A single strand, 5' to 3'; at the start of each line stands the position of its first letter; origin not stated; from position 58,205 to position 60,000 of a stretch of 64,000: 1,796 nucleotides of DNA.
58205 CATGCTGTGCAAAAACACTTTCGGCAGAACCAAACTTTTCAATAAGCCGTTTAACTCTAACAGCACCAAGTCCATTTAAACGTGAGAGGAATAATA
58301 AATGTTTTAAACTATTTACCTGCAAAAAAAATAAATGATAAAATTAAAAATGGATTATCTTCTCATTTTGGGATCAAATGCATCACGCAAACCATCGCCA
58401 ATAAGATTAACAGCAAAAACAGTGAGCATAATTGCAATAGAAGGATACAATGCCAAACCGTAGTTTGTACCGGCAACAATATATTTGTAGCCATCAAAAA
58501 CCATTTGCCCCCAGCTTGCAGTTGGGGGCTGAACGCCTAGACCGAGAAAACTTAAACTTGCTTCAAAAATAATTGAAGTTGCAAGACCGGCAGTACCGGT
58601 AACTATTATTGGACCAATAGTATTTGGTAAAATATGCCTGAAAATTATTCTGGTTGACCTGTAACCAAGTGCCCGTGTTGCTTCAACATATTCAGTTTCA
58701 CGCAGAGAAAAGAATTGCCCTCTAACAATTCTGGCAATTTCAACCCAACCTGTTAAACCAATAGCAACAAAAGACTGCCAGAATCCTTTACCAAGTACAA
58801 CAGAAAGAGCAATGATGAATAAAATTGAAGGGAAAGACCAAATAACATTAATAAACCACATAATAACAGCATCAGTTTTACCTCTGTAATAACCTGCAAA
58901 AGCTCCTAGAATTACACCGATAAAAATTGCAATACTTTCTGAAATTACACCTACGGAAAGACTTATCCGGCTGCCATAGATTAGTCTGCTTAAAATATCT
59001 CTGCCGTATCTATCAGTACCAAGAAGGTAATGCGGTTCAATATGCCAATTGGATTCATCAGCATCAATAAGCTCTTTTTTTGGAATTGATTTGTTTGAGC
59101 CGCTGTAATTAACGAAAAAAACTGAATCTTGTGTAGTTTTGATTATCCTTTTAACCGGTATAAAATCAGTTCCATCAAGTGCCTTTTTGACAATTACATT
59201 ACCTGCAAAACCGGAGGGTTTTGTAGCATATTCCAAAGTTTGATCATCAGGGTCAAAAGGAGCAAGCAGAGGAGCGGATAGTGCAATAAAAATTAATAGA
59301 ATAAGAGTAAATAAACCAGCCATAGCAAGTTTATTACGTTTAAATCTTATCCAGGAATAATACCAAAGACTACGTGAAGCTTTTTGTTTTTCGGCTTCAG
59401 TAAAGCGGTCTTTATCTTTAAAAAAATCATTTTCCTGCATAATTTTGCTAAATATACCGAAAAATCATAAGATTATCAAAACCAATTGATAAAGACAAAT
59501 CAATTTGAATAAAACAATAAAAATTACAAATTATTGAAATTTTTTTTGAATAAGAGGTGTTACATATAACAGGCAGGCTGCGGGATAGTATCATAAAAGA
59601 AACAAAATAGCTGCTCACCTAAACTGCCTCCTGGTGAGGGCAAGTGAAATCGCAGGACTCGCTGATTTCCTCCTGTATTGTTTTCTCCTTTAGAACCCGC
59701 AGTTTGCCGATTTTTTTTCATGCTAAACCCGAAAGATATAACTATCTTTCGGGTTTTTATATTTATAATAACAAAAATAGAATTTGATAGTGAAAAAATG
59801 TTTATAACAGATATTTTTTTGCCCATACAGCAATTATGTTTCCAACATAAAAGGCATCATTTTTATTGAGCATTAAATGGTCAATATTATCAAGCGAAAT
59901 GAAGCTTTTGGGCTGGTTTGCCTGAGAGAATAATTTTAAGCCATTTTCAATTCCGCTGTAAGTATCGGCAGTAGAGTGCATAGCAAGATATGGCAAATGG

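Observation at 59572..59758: Candidate ~147-nt structured sRNA with two CCUCCUG anti-Shine-Dalgarno-like heptamers and tandem terminators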

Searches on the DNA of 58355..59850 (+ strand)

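Call 4: search_rna_families(source=window, start=59400, end=59850, threshold=evalue, max_evalue=10, show_alignments=5)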
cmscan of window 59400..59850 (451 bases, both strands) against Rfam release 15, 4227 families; matches with E-value up to 10: 9.
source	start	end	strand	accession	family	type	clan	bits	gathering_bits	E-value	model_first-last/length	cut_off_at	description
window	59722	59784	+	RF04348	Plastid-psbM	Cis-reg;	-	23.5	52.7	0.51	1-79/79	no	Plastid-psbM 3UTR RNA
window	59647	59760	+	RF02450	ncr1175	Gene; sRNA;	-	20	60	0.3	1-110/110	no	Bacillus sRNA ncr1175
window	59694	59790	-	RF00514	His_leader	Cis-reg; leader;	-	19.1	49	0.82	1-126/126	no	Histidine operon leader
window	59717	59811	-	RF00121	MicC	Gene; sRNA;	-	17.7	90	4.4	1-123/123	no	MicC RNA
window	59676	59775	-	RF01054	preQ1-II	Cis-reg; riboswitch;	-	17.1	47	3.8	1-99/99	no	PreQ1-II (pre queuosine) riboswitch aptamer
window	59723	59756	-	RF03198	mir-7385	Gene; miRNA;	-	16.5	69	0.85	1-62/62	no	mir-7385 microRNA precursor family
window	59722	59838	+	RF01858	RsaF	Gene; sRNA;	-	15.1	60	3.8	1-119/119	no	RNA Staph. aureus F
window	59718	59760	+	RF00697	mir-186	Gene; miRNA;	-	15.1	70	5.8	1-82/82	no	mir-186 microRNA precursor family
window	59489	59693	+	RF01675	CrcZ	Gene; sRNA;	-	7.7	95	8.4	1-398/398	no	Pseudomonas sRNA CrcZ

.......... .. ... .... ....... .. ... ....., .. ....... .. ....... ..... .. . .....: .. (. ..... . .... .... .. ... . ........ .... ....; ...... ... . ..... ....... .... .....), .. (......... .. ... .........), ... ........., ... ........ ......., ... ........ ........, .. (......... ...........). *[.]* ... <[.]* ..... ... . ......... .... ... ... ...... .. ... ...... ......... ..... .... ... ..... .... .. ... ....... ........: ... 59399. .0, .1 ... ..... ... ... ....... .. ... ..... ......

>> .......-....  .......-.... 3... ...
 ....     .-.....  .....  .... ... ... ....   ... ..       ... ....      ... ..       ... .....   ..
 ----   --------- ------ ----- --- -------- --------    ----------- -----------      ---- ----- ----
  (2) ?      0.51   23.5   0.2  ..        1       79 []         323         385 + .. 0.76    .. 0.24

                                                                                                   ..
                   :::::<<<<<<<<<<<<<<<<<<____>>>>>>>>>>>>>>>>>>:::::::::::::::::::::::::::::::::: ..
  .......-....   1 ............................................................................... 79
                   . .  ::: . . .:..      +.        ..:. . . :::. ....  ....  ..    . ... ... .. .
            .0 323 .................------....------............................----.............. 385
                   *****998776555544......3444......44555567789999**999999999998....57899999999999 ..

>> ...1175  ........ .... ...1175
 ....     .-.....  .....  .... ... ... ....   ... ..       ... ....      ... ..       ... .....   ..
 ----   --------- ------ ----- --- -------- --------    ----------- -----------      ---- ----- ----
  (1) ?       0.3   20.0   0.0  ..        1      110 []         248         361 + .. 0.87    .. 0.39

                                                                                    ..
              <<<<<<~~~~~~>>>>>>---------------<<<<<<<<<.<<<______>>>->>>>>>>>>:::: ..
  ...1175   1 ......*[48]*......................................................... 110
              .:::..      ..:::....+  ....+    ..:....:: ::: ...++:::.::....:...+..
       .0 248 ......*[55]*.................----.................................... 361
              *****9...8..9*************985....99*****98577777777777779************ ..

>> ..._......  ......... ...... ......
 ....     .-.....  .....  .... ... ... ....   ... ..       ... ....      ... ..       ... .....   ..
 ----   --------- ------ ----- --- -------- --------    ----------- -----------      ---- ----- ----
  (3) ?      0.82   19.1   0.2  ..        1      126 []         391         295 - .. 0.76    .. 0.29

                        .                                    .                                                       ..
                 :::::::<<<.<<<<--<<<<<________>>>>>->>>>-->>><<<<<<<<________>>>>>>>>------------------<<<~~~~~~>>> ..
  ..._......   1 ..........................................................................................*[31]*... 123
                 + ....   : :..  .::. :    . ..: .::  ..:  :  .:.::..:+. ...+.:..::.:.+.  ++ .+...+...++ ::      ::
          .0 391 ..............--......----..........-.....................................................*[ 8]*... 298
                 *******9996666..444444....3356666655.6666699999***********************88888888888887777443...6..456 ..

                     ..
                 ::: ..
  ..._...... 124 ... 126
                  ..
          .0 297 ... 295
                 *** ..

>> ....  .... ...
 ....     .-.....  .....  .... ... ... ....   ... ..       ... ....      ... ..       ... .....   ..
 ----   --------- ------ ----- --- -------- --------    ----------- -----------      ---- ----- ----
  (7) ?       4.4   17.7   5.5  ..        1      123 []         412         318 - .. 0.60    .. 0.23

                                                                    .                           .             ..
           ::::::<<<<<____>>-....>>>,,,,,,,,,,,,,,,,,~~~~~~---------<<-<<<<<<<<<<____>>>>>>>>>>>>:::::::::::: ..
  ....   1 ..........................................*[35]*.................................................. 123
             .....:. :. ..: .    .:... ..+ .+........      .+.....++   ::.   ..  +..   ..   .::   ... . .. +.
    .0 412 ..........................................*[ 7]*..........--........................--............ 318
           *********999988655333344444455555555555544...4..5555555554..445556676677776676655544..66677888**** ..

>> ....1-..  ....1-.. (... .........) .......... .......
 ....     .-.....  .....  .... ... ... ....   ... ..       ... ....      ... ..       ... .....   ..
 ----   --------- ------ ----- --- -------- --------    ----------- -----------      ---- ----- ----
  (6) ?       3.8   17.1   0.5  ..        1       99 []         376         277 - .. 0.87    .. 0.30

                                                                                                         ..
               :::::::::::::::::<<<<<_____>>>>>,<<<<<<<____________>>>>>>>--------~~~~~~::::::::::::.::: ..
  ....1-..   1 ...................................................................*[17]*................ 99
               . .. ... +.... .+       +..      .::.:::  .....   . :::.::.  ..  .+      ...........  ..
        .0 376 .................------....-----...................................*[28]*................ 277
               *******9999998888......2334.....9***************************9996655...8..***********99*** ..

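Call 16: build_rna_model(alignment_id=A1)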
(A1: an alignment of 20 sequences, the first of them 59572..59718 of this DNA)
Model R1 built from alignment A1 (20 sequences, 155 columns); structure: RNAalifold consensus.
model positions 136; base pairs 30; branch points 1; effective number of sequences 1.3; information 0.591 bits per position. Calibrated on 0.2 Mb of random sequence (short: E-values are rough).
structure used (alignment columns):
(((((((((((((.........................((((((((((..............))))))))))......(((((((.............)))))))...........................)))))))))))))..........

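Call 18: search_with_rna_model(model_id=R1, sources=[window, L001, L002, L003, L004, L005, L006, L007, L008, L009, L010, L011, L012, L013, L014, L015, L016, L017, L018, L019, L020, L021, L022, L023, L024, L025, L026, L027, L028, L029, L030, L031, L032, L033, L034, L035, L036, L037, L038, L039, L040, L041, L042, L043, L044, L045, L046, L047, L048, L049, L050, L051, L052, L053, L054, L055, L056, L057, L058, L059, L060, L061, L062, L063, L064, L065, L066, L067, L068, L069, L070, L071, L072, L073, L074, L075, L076, L077, L078, L079, L080], max_evalue=1)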
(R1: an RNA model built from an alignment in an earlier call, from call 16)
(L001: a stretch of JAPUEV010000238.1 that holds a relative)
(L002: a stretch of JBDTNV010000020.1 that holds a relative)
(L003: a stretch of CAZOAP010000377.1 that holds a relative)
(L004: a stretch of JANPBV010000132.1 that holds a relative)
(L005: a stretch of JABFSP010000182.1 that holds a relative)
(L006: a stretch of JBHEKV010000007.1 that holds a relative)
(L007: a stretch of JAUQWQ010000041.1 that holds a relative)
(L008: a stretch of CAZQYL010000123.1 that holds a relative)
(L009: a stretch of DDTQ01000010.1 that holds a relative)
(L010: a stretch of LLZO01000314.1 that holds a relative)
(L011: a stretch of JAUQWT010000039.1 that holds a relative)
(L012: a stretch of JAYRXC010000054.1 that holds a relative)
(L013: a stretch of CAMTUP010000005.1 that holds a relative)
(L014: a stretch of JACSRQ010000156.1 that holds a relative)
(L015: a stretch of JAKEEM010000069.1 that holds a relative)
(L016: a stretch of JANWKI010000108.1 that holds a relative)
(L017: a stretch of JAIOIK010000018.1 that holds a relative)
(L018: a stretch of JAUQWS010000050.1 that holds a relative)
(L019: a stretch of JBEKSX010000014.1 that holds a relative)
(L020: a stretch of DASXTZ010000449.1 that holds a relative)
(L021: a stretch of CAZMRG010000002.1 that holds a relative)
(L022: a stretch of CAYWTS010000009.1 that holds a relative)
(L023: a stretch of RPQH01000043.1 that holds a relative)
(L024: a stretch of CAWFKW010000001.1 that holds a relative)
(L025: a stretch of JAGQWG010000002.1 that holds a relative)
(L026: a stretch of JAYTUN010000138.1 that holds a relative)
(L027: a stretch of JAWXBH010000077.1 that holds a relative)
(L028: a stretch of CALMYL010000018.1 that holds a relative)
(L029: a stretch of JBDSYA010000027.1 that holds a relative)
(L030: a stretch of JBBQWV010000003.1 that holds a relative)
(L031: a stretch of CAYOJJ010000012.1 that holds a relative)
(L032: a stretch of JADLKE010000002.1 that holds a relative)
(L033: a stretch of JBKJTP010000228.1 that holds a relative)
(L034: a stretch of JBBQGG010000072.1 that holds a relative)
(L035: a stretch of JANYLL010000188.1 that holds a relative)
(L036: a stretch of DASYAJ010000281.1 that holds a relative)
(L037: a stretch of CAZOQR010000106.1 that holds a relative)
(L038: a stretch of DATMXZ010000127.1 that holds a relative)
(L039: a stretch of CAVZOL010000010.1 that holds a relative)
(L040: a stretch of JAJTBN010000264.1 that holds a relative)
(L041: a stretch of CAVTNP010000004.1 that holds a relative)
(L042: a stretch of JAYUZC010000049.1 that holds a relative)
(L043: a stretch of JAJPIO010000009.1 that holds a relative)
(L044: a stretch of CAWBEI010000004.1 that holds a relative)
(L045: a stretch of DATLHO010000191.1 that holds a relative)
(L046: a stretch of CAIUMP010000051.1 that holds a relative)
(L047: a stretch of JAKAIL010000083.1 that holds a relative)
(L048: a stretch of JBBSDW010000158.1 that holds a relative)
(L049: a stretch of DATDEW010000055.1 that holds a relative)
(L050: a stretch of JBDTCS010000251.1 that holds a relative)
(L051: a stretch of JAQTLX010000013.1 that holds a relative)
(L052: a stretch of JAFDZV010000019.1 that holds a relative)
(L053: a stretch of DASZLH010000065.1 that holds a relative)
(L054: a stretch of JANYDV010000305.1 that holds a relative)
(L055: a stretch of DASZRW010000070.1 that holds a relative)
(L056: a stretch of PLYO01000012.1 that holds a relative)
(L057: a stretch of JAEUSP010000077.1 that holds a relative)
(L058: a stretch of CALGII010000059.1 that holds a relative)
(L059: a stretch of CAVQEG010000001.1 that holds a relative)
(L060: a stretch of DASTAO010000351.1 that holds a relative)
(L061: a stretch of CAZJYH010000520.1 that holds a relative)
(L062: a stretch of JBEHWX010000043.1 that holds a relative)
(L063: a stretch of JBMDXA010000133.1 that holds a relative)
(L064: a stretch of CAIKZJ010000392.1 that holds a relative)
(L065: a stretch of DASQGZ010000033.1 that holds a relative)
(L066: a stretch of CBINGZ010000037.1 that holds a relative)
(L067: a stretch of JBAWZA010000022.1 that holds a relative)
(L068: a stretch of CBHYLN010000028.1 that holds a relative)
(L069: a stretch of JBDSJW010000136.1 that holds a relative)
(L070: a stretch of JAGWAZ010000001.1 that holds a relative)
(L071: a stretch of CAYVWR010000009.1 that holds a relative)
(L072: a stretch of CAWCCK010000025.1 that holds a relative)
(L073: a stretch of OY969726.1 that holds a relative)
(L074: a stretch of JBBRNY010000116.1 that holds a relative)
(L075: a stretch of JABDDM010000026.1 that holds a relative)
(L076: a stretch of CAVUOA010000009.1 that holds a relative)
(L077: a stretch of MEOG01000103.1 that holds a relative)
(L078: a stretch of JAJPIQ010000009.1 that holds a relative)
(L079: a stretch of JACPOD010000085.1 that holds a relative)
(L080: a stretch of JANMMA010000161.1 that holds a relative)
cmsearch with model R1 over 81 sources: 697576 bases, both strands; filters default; matches with E-value up to 1: 29.
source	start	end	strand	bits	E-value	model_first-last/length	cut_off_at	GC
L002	3753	3888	-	159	4.7e-34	1-136/136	no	0.46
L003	467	603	-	156.6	1.7e-33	1-136/136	no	0.46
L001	1479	1616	-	156.3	2e-33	1-136/136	no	0.42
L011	3618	3753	-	155.2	3.7e-33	1-136/136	no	0.44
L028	3744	3889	-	153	1.2e-32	1-136/136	no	0.43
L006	3744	3889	-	153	1.2e-32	1-136/136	no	0.45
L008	49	194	-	153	1.2e-32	1-136/136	no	0.45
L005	229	375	-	152.7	1.4e-32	1-136/136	no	0.44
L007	3743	3888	-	152.4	1.6e-32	1-136/136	no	0.42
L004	3753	3888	-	152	2e-32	1-136/136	no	0.46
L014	3751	3888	-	148.8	1.2e-31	1-136/136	no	0.44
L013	3753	3888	-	148.5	1.3e-31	1-136/136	no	0.44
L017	3619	3755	-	148.4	1.5e-31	1-136/136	no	0.44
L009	715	862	-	146.2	4.8e-31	1-136/136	no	0.45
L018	143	278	-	145.8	5.9e-31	1-136/136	no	0.47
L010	3741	3887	-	145.7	6.1e-31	1-136/136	no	0.44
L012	3524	3661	-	139.2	2.1e-29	1-136/136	no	0.46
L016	2685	2818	-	138.3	3.2e-29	1-136/136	no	0.48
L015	3749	3884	-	116.5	4.2e-24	1-136/136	no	0.48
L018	152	287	+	22.2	0.048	1-136/136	no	0.46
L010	3750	3896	+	21.3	0.08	1-136/136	no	0.43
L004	3762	3897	+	20.2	0.15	1-136/136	no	0.46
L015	3758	3893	+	18.6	0.34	1-136/136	no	0.49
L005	238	384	+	18.1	0.45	1-136/136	no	0.43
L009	724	871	+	17.9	0.51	1-136/136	no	0.45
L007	3752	3897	+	17.5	0.61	1-136/136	no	0.42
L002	3762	3897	+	17.1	0.78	1-136/136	no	0.46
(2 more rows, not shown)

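Call 21: search_with_rna_model(model_id=R1, sources=[L081, L082, L083, L084, L085, L086, L087, L088, L089, L090, L091, L092, L093, L094, L095, L096, L097, L098, L099, L100, L101, L102, L103, L104, L105, L106, L107, L108, L109, L110, L111, L112, L113, L114, L115, L116, L117, L118, L119, L120, L121, L122, L123, L124, L125, L126, L127, L128, L129, L130, L131, L132, L133, L134, L135, L136, L137, L138, L139, L140, L141, L142, L143, L144, L145, L146, L147, L148, L149, L150, L151, L152, L153, L154, L155, L156, L157, L158, L159, L160], max_evalue=1)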
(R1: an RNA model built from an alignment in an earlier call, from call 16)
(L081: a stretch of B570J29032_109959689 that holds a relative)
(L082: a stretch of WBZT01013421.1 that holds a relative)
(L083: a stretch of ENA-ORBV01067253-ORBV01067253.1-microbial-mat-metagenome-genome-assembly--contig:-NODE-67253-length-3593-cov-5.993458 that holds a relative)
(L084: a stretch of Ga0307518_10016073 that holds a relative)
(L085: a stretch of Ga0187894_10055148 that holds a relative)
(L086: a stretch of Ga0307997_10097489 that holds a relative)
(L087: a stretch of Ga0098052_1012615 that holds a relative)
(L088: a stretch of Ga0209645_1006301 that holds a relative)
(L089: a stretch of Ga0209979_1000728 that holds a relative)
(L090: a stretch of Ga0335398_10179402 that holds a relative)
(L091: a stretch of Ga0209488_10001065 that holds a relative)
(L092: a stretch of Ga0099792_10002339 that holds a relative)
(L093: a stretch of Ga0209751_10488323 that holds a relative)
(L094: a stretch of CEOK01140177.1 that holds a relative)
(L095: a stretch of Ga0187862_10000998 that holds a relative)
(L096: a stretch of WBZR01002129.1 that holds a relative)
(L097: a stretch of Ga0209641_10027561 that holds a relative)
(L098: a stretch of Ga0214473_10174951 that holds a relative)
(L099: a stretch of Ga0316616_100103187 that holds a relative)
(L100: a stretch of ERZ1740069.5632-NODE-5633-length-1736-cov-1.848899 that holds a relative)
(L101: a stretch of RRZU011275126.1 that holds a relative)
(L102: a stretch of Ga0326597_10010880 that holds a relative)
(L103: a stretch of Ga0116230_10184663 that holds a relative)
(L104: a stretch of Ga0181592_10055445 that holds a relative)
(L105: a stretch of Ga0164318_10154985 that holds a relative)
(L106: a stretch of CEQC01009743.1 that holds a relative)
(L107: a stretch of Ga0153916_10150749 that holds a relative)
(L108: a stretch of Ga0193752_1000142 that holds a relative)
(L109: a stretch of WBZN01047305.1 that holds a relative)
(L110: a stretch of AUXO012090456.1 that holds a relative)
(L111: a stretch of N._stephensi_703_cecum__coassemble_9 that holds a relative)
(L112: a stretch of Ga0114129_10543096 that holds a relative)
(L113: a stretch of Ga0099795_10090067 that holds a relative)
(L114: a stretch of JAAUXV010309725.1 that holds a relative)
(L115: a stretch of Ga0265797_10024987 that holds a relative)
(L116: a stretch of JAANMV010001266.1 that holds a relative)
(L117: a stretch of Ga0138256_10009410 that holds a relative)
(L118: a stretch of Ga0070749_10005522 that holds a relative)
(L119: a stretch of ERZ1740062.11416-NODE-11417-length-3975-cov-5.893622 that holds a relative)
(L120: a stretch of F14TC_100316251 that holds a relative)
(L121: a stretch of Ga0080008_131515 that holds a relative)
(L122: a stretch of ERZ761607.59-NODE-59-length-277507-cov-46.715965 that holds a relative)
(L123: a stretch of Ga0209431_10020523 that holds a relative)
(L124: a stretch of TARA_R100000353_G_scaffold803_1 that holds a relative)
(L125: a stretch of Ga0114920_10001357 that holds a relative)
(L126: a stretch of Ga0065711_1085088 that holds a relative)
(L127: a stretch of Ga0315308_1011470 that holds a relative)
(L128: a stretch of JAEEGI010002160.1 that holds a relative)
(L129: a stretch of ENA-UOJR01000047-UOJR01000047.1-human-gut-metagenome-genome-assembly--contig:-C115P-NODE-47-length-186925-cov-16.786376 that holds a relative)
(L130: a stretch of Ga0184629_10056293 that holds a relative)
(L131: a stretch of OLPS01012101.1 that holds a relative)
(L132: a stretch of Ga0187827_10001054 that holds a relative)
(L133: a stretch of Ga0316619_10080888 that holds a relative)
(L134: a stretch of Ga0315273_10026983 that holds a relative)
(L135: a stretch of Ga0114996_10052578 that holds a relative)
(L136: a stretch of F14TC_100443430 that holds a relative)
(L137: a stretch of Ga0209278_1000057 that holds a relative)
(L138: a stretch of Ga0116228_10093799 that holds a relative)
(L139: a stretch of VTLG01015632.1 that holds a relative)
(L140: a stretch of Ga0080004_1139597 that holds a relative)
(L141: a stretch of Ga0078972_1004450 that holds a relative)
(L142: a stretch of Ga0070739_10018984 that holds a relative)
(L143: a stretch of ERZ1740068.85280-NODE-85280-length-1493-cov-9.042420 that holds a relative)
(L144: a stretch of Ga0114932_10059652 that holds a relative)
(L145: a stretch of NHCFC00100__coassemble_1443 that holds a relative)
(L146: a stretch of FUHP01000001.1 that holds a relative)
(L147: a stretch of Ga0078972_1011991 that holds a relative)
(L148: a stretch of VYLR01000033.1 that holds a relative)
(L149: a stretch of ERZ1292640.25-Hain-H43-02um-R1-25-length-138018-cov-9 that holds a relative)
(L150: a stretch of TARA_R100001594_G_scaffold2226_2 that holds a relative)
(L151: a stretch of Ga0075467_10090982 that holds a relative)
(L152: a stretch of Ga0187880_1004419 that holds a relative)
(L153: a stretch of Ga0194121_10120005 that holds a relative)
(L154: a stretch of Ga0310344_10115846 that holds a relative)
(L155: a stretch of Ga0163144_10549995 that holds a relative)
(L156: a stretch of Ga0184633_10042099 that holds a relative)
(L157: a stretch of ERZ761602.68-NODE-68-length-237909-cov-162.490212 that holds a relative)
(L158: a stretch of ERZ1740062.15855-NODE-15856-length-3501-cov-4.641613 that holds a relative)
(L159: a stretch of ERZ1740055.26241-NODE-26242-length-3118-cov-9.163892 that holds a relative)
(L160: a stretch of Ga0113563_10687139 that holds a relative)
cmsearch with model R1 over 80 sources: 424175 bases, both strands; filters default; matches with E-value up to 1: 19.
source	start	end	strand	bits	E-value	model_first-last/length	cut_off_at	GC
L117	6598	6743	-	152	1.2e-32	1-136/136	no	0.45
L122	6799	6946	+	146.2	2.9e-31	1-136/136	no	0.45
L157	11430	11577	+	146.2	2.9e-31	1-136/136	no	0.45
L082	3845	3981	+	146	3.1e-31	1-136/136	no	0.45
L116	423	569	+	145.7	3.7e-31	1-136/136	no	0.44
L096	6508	6653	+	140.3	7e-30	1-136/136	no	0.46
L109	310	456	+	138.5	1.8e-29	1-136/136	no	0.46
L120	2672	2806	+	132.8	3.8e-28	1-136/136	no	0.52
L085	1229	1358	+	120.6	2.8e-25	1-136/136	no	0.46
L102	5893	6027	-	115.1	5.4e-24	1-136/136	no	0.45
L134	1347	1475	-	94.8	3e-19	1-136/136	no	0.45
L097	3313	3441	+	93.5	6.1e-19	1-136/136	no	0.46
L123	324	452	-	93.5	6.1e-19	1-136/136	no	0.46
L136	1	110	-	74.7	1.6e-14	1-118/136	3'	0.45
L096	6499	6644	-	21.7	0.039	1-136/136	no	0.47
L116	414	560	-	21.3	0.049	1-136/136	no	0.43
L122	6790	6937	-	17.9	0.31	1-136/136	no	0.45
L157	11421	11568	-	17.9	0.31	1-136/136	no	0.45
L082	3836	3972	-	17.6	0.35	1-136/136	no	0.45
